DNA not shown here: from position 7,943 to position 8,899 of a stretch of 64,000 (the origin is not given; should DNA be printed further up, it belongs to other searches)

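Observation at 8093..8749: Catalytically degenerate UppS-fold paralog alongside a canonical cis-prenyltransferase (32091-32783)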

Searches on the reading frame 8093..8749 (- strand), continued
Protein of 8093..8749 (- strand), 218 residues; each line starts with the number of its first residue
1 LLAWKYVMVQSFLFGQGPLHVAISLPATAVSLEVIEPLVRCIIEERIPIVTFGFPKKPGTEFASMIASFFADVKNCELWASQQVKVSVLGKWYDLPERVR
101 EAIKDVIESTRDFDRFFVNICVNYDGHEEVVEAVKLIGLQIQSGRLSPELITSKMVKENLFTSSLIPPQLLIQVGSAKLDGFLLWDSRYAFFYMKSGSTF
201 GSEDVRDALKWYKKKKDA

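Call 19: find_related_loci(query=A2, collection=genome_contigs, flank=10000)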
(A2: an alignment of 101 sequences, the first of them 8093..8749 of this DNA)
Query A2 (218 aa) in genome_contigs; peptide patterns used: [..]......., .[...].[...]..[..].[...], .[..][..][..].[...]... (x = any residue, [..] = any of these).
380 stretches matched a pattern; 279 encode a relative of the query (tblastn E <= 1e-3); the best 80 are kept; 80 distinct loci.
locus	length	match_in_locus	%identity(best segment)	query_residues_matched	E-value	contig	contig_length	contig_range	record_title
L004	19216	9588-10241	44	18-215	6e-51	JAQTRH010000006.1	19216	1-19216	MAG: Candidatus Nanoarchaeia archaeon isolate STB_159 NODE_6495_length_19216_cov_2.722615_Sandtown_B, whole genome shotg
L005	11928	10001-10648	44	18-213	2e-50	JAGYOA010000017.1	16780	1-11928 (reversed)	Candidatus Woesearchaeota archaeon isolate M55A3 17, whole genome shotgun sequence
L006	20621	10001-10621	42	14-216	5e-49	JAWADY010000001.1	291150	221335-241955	MAG: Candidatus Woesearchaeota archaeon isolate QQ_201808_bins_88 QQ_201808_bins_88_scaffold_1, whole genome shotgun seq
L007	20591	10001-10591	40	27-215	8e-49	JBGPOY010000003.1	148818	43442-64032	MAG: Candidatus Nanoarchaeia archaeon isolate OBJ2_061818_050_27 k141_2953924_length_148818_cov_10.9550, whole genome sh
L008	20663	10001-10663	40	18-214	2e-46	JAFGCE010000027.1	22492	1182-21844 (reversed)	MAG: Candidatus Woesearchaeota archaeon isolate Zod_Metabat.1084 k87_4588742, whole genome shotgun sequence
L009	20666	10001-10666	39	18-214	1e-46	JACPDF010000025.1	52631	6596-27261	MAG: Candidatus Woesearchaeota archaeon isolate NC_groundwater_302_Ag_B-0.1um_38_13 S7_GD2017_3_B1_scaffold_334, whole g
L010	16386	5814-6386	42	34-214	8e-46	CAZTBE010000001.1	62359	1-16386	MAG TPA_asm: uncultured Methanosarcinales archaeon isolate binchicken_co48_555 genome assembly, contig: NODE_570_length_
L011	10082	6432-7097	41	18-214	2e-45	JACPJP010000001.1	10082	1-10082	MAG: Candidatus Woesearchaeota archaeon isolate NC_groundwater_471_Ag_B-0.1um_36_15 S34_3B_scaffold_91278, whole genome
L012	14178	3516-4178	37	18-214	4e-45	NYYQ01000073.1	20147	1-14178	MAG: Candidatus Woesearchaeota archaeon isolate ARS74 MHASMcontig_636285, whole genome shotgun sequence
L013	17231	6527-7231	37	5-214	6e-45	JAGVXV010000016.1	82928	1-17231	Candidatus Woesearchaeota archaeon isolate RIFCSPLOWO2_12_FULL_38_19 rifcsplowo2_12_scaffold_710, whole genome shotgun s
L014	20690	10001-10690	36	10-214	9e-45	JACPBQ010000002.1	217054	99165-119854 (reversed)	MAG: Candidatus Woesearchaeota archaeon isolate NC_groundwater_261_Ag_S-0.2um_40_15 S5_GD2017_2_S2_scaffold_35, whole ge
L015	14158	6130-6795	37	18-214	4e-45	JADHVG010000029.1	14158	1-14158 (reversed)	MAG: Candidatus Woesearchaeota archaeon isolate BS150m-G66 BS-150m-C3851, whole genome shotgun sequence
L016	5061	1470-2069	40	18-214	2e-44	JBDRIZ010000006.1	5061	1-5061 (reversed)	MAG: Candidatus Woesearchaeota archaeon isolate MEGAHIT-group-1.614 k141_13257303, whole genome shotgun sequence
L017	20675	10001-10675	37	16-215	1e-44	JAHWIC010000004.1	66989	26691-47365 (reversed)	MAG: Candidatus Woesearchaeota archaeon isolate Yap2000.bin4.8 contig-145_143, whole genome shotgun sequence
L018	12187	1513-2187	36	16-215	2e-44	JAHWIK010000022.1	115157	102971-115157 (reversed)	MAG: Candidatus Woesearchaeota archaeon isolate YT1_182 k127_46713792, whole genome shotgun sequence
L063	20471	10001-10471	43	35-193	4e-41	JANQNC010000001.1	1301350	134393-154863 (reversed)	MAG: Candidatus Nanoarchaeia archaeon isolate PL23a_bin.96 k99_5893168, whole genome shotgun sequence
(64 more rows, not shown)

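Call 22: predict_structure(alignment_id=A2)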
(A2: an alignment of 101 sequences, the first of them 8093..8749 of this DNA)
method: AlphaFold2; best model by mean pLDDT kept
length: 218 residues; sequences in the alignment: 101
mean_pLDDT: 91.5   pTM: 0.87
mean pLDDT of the five models: 91.5, 91.3, 90.2, 90.0, 89.6
residues with pLDDT >= 90: 177; 70-90: 26; 50-70: 12; < 50: 3
segments of 3 or more residues with pLDDT < 50: none
pLDDT, mean of each block of 10 residues (from residue 1): 52 74 94 97 96 88 94 96 96 94 98 97 94 97 97 94 89 92 93 92 97 96
secondary structure, 60 per line:
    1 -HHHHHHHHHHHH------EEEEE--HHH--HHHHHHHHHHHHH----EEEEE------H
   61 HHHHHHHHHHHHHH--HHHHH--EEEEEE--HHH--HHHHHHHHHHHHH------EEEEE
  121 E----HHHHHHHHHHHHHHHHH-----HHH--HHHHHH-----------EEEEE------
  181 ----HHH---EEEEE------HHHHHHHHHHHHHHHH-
elements in order: H2-13 E20-24 H32-44 E49-53 H60-74 H77-81 E84-89 H97-109 E116-121 H126-142 H153-158 E170-174 E191-195 H202-217

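Call 26: fold_search(model_id=the predicted structure, library=pdb)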
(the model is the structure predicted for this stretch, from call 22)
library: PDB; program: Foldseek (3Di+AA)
matches with E <= 10: 1355; with E <= 0.001: 207
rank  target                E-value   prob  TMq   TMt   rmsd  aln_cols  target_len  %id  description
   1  1f75_A                8.1e-17  1.00  0.82  0.82   2.2       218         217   22  CRYSTAL STRUCTURE OF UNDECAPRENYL DIPHOSPHATE SYNTHASE FROM MICROCOCCUS LUTEUS B-P 26 (released 2001-03-28)
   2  7jlj                  1.3e-16  1.00  0.83  0.77   2.5       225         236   23  Crystal structure of Bacillus subtilis UppS in complex with clomiphene (released 2021-08-04)
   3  7vpc_A                1.3e-16  1.00  0.80  0.74   2.6       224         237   21  Neryl diphosphate synthase from Solanum lycopersicum (released 2022-05-18)
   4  6loi_E                1.6e-16  1.00  0.81  0.80   2.3       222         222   21  Crystal structure of Enterococcus faecalis Undecaprenyl pyrophosphate synthase(EfaUPPS) (released 2020-06-17)
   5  1f75_B                1.9e-16  1.00  0.80  0.82   2.3       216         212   22  CRYSTAL STRUCTURE OF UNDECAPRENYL DIPHOSPHATE SYNTHASE FROM MICROCOCCUS LUTEUS B-P 26 (released 2001-03-28)
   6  8x36_A                2.0e-16  1.00  0.80  0.75   3.5       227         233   22  Neryl diphosphate synthase from Solanum lycopersicum complexed with DMSAPP, IPP, and magnesium ion (form B) (released 2024-02-07)
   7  4onc_B                2.2e-16  1.00  0.81  0.64   2.4       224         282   20  Crystal Structure of Mycobacterium Tuberculosis Decaprenyl Diphosphate Synthase in Complex with BPH-640 (released 2014-04-02)
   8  6loi_D                2.6e-16  1.00  0.81  0.79   2.5       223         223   21  Crystal structure of Enterococcus faecalis Undecaprenyl pyrophosphate synthase(EfaUPPS) (released 2020-06-17)
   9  9a7x_A                3.3e-16  1.00  0.83  0.71   3.1       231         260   22  Integrative model of ISPT-SYA by crosslinking MS and deep learning (released 2024-09-18)
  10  7jlr                  3.8e-16  1.00  0.84  0.78   2.4       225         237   22  Crystal structure of Bacillus subtilis UppS in complex with JPD447 (released 2021-08-04)
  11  5kh5_A                4.0e-16  1.00  0.82  0.78   2.8       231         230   21  Crystal Structure of Steptococcus pneumoniae Undecaprenyl pyrophosphate Synthase (UPPS) IN COMPLEX WITH ~{N}-(3-azanyl (released 2016-07-20)
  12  5kh2_A                4.3e-16  1.00  0.80  0.78   2.6       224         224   20  Crystal Structure of Steptococcus pneumoniae Undecaprenyl pyrophosphate Synthase (UPPS) (released 2016-07-20)
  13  6loi_C                4.5e-16  1.00  0.84  0.78   2.1       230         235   21  Crystal structure of Enterococcus faecalis Undecaprenyl pyrophosphate synthase(EfaUPPS) (released 2020-06-17)
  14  7jli                  5.8e-16  1.00  0.84  0.76   2.5       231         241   22  Crystal structure of Bacillus subtilis UppS (released 2021-08-04)
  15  8x35_A                5.8e-16  1.00  0.80  0.77   2.8       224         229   22  Neryl diphosphate synthase from Solanum lycopersicum complexed with DMSAPP, IPP, and magnesium ion (form A) (released 2024-02-07)
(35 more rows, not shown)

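Call 44: search_solved_structures(query=A2, max_evalue=1, show_alignments=1)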
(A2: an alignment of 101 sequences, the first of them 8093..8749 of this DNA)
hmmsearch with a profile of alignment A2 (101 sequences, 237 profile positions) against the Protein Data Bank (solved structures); distinct sequences matched with E-value up to 1: 41.
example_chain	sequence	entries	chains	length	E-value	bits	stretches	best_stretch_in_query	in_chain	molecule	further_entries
8kga_A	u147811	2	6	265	2.2e-37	132.1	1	9-235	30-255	Dimethylallylcistransferase CPT1, chloroplastic,Dehydrodolichyl diphosphate synthase 2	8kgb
7jli_A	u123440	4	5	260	3.6e-37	131.4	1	7-235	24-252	Isoprenyl transferase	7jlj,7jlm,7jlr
6w2l_A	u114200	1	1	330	4.2e-37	131.2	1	10-235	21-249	Dehydrodolichyl diphosphate synthase complex subunit DHDDS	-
6z1n_A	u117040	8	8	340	4.4e-37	131.1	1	10-235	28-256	Dehydrodolichyl diphosphate synthase complex subunit DHDDS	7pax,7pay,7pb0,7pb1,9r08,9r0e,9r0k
1f75_A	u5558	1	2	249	5.9e-37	130.7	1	4-235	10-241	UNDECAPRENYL PYROPHOSPHATE SYNTHETASE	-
6loi_A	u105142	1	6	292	9.1e-37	130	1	10-236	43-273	Isoprenyl transferase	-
5hxo_A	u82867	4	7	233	1.5e-36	129.3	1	12-235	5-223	(2Z,6Z)-farnesyl diphosphate synthase, chloroplastic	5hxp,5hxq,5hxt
7vpc_A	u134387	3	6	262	3e-36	128.3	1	9-235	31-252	Neryl-diphosphate synthase 1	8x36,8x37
8x35_A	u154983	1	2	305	4.9e-36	127.7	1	9-235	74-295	Neryl diphosphate synthase 1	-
5hxn_A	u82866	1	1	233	5e-36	127.6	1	12-235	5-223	(2Z,6Z)-farnesyl diphosphate synthase, chloroplastic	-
8wu6_A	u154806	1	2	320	1.7e-34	122.6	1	10-235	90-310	Nerylneryl diphosphate synthase CPT2, chloroplastic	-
1jp3_A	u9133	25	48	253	8e-34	120.4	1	10-235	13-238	undecaprenyl pyrophosphate synthase | Undecaprenyl pyrophosphate synthetase | Ditrans,polycis-undecaprenyl-diphosphate synthase ((2E,6E)-farnesyl-diphosphate sp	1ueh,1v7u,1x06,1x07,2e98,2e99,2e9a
5cqb_A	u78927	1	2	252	9e-34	120.2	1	11-235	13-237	Ditrans,polycis-undecaprenyl-diphosphate synthase ((2E,6E)-farnesyl-diphosphate specific)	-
1x08_A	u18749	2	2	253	1.3e-33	119.7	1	10-235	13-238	Undecaprenyl pyrophosphate synthetase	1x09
4q9m_A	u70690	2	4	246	1.3e-33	119.7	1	11-235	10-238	Isoprenyl transferase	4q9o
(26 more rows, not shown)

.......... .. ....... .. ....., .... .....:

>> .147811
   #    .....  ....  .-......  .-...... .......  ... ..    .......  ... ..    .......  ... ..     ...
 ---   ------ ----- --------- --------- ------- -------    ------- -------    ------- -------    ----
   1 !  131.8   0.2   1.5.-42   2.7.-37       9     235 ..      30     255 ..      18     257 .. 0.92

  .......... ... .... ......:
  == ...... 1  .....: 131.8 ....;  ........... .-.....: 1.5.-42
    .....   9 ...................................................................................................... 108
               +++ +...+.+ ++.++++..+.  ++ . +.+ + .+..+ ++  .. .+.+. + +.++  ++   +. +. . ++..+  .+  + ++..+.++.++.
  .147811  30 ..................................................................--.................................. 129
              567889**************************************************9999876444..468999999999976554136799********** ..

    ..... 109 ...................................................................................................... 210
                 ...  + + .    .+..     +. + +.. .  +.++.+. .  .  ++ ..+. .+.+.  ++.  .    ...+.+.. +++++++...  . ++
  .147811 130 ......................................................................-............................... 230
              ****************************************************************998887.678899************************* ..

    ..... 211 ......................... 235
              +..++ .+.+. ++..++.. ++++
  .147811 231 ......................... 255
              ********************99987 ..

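Call 53: search_protein_representatives(alignment_id=A2)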
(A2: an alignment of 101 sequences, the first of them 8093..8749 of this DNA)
Query: 101 sequences, 237 profile positions. Proteins with E-value up to 0.001 (for the whole library): 11228; up to 1e-10: 5233; up to 1e-30: 346. The best 150 are listed.
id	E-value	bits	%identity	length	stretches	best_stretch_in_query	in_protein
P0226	8.9e-95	333.1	-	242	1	9-236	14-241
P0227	2.4e-93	328.4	-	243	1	3-234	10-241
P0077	3.9e-91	321.1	-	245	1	7-236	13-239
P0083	7.5e-89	313.7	-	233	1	8-232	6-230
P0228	4.9e-87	307.7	-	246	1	7-236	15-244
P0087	8.8e-87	306.9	-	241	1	7-232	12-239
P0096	1.1e-85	303.3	-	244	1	8-235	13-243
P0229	4.1e-84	298.2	-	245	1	6-236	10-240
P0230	6.8e-84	297.4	-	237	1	9-236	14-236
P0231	2.2e-83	295.8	-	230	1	9-228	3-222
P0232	4.2e-82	291.6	-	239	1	8-235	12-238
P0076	2.2e-81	289.2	-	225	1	11-234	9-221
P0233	4.1e-81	288.3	-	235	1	10-234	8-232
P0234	5.8e-81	287.9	-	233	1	4-234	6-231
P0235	1.9e-80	286.1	-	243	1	7-234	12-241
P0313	5.5e-56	206.1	-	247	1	7-236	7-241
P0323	1.5e-52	194.9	-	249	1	12-235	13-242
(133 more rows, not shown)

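Call 56: find_encoding_contigs(protein=P0313, flank=10000, max_places=3)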
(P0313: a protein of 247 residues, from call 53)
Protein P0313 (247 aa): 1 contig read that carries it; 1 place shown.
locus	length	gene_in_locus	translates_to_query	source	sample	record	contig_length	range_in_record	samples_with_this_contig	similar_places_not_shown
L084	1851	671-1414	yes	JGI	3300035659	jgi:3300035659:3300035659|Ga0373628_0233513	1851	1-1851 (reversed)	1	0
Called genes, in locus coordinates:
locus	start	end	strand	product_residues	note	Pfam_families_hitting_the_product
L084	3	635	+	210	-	?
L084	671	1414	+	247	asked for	PF01255:Prenyltransf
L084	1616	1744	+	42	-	-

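Call 57: find_encoding_contigs(protein=P0323, flank=10000, max_places=3)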
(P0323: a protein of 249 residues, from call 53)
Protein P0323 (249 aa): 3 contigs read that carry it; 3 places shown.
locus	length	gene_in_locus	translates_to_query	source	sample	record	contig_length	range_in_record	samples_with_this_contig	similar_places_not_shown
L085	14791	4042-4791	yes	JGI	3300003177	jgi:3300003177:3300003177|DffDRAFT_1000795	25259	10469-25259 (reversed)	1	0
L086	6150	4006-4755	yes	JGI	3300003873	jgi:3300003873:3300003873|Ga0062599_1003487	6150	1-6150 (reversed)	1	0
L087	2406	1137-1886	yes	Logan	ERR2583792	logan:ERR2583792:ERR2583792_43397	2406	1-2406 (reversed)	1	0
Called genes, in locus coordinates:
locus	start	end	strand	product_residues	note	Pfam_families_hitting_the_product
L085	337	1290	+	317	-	PF17125:Methyltr_RsmF_N, PF01189:Methyltr_RsmB-F, PF13847:Methyltransf_31 (weak)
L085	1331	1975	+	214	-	-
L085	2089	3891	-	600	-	-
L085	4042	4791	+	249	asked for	PF01255:Prenyltransf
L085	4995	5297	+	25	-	-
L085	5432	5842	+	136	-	PF27325:MJ0538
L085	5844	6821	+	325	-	PF01933:CofD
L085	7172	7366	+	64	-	-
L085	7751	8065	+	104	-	PF02001:DUF134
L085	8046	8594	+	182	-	-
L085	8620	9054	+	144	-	-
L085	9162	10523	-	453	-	PF01554:MatE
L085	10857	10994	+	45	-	-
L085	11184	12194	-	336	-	PF16897:MMR_HSR1_Xtn, PF02824:TGS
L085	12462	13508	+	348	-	PF01047:MarR (faint), PF13412:HTH_24, PF13404:HTH_AsnC-type, PF13412:HTH_24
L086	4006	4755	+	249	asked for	PF01255:Prenyltransf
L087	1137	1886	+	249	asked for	PF01255:Prenyltransf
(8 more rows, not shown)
